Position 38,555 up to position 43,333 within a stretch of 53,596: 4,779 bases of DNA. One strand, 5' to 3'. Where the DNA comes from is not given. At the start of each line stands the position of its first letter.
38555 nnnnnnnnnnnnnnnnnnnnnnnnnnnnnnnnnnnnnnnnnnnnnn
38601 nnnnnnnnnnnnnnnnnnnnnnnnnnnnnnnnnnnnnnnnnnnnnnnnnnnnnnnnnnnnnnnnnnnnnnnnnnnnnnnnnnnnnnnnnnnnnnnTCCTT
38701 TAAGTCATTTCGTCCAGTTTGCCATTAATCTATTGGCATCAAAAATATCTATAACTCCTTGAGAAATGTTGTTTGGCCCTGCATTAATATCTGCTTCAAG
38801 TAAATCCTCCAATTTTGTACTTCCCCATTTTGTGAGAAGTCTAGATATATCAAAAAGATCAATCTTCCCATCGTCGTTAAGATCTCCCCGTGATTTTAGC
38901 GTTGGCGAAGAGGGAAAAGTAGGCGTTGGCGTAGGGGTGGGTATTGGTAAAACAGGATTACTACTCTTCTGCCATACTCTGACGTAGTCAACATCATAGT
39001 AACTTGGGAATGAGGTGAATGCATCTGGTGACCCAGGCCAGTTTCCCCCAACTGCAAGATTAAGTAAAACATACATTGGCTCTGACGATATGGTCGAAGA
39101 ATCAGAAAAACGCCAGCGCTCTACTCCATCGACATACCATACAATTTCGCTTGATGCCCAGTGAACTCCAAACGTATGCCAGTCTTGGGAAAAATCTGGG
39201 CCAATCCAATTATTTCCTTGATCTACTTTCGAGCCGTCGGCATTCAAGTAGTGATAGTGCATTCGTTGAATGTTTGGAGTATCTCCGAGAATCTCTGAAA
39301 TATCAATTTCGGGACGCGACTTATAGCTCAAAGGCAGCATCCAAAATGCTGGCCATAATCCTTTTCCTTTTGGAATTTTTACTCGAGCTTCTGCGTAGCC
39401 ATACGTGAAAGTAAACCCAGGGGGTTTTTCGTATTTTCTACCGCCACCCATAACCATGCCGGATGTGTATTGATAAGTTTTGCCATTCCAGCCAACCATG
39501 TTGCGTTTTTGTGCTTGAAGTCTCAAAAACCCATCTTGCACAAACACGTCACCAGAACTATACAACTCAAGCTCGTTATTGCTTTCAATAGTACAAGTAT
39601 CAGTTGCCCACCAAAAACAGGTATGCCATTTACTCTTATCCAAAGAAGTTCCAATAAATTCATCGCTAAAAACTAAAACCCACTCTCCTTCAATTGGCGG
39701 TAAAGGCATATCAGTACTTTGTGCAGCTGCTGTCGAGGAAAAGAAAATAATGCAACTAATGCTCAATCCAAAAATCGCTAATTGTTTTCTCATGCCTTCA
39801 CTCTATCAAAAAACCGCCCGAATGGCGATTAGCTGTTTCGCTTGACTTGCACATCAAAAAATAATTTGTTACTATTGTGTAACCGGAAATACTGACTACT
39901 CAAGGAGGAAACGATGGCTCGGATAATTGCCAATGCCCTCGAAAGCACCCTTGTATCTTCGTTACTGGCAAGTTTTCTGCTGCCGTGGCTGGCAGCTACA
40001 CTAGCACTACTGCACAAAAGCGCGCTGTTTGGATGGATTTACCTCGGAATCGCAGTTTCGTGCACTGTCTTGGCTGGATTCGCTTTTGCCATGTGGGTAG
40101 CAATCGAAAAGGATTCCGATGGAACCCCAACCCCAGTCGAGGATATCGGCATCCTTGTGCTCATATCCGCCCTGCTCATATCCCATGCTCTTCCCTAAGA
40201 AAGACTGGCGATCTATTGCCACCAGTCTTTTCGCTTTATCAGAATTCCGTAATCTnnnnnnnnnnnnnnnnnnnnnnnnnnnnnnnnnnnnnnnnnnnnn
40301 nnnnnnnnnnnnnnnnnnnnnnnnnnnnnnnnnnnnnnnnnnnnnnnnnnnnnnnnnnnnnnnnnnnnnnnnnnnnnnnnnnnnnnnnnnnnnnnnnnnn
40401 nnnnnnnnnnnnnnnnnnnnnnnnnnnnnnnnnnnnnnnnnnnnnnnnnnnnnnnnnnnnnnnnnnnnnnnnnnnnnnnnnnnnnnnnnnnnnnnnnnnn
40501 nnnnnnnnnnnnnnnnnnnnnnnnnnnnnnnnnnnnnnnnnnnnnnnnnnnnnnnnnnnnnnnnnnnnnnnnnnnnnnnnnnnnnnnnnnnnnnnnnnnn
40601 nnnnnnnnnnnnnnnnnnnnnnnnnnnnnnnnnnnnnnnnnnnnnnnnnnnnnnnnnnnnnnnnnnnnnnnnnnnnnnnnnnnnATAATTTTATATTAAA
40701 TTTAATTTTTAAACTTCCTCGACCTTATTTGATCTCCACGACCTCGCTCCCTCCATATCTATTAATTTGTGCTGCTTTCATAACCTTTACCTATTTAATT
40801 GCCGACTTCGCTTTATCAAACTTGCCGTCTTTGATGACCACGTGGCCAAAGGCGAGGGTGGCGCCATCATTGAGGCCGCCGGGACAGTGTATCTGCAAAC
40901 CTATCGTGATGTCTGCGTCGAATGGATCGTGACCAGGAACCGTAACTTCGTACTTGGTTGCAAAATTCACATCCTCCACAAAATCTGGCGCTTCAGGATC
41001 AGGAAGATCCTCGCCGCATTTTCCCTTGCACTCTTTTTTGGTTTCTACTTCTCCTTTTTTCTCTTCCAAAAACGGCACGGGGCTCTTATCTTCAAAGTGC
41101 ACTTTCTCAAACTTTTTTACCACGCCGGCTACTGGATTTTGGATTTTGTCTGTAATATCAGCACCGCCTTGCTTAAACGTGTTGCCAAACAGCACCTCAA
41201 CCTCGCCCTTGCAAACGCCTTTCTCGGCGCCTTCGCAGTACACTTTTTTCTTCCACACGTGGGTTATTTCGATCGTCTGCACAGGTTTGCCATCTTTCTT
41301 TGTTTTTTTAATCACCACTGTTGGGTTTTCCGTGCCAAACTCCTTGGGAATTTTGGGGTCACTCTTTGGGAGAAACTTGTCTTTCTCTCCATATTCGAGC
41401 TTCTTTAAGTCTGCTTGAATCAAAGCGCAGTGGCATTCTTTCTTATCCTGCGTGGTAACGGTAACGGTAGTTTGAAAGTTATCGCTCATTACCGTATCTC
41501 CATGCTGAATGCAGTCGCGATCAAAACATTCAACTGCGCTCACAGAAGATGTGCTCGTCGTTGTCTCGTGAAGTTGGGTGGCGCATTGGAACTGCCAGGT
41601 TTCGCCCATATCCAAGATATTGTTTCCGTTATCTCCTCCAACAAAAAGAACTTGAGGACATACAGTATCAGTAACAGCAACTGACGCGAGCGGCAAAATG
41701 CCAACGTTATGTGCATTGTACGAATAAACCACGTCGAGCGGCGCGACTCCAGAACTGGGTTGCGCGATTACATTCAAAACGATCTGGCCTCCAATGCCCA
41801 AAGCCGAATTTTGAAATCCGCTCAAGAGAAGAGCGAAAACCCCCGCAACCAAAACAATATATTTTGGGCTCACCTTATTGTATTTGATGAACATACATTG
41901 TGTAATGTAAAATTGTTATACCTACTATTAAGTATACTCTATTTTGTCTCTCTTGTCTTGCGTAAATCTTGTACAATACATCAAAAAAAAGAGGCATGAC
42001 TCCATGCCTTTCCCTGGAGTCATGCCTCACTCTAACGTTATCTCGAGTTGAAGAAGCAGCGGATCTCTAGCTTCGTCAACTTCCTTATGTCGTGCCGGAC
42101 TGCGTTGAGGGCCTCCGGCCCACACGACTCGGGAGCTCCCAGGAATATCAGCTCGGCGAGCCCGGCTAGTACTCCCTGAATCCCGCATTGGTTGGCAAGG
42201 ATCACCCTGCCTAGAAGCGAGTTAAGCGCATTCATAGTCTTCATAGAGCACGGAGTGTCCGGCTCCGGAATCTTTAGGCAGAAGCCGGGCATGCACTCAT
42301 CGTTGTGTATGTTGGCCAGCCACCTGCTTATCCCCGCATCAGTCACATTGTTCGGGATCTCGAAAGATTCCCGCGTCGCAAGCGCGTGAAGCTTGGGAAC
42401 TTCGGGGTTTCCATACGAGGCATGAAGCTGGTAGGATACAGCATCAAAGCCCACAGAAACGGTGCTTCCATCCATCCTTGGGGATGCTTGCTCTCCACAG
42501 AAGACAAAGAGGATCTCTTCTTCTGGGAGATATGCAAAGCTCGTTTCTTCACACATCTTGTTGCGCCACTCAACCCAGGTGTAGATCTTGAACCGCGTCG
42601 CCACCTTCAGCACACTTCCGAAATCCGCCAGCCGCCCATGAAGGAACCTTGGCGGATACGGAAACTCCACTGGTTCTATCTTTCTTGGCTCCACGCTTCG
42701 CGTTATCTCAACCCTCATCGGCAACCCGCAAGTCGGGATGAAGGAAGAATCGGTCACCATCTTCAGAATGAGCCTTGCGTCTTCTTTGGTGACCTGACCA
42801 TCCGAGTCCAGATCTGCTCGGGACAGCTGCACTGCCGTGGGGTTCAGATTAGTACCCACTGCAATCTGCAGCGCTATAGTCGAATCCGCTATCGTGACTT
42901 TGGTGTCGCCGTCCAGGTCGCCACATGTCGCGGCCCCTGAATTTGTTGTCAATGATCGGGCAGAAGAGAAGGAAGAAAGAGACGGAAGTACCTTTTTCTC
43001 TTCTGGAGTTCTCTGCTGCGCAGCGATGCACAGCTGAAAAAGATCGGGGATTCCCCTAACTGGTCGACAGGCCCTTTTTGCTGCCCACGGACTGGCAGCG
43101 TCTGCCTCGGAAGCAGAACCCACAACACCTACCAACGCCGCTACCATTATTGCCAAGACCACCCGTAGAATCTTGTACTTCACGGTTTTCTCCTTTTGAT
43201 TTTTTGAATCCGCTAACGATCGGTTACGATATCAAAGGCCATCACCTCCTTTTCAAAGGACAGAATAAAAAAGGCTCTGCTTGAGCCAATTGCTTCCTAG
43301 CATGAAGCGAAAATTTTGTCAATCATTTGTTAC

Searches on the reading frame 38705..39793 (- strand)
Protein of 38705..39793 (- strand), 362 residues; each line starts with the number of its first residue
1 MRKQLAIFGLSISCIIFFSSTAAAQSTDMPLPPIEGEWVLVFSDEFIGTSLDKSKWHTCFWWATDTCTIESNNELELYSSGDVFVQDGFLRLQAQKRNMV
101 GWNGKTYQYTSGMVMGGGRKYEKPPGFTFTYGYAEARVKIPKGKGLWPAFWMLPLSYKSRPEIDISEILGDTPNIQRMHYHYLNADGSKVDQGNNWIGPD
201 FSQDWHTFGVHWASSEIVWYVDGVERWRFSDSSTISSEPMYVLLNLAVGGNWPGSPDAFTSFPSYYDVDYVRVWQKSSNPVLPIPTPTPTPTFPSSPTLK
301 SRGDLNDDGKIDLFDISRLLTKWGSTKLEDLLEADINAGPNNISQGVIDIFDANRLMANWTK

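Call 72: search_protein_families(library=pfam, proteins=[window:38705-39793:-], max_evalue=0.001)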
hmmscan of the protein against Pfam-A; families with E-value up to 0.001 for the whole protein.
window:38705-39793:- (362 aa): 2 families
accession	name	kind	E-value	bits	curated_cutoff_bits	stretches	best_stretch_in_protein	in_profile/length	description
PF00722.28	Glyco_hydro_16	-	1.6e-23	83.5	22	1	127-257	38-167/175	Glycosyl hydrolases family 16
PF03935.22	SKN1_KRE6_Sbg1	-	1.1e-18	67.4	30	2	36-153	115-222/501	Beta-glucan synthesis-associated protein SKN1/KRE6/Sbg1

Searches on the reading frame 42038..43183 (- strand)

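Call 72: search_protein_families(library=pfam, proteins=[window:42038-43183:-], max_evalue=0.001)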
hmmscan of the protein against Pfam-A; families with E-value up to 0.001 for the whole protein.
window:42038-43183:- (381 aa): 1 family
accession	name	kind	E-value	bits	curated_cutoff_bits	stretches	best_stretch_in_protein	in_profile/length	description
PF00404.24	Dockerin_1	-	6.1e-05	23.6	22.9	1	88-141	2-54/57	Dockerin type I domain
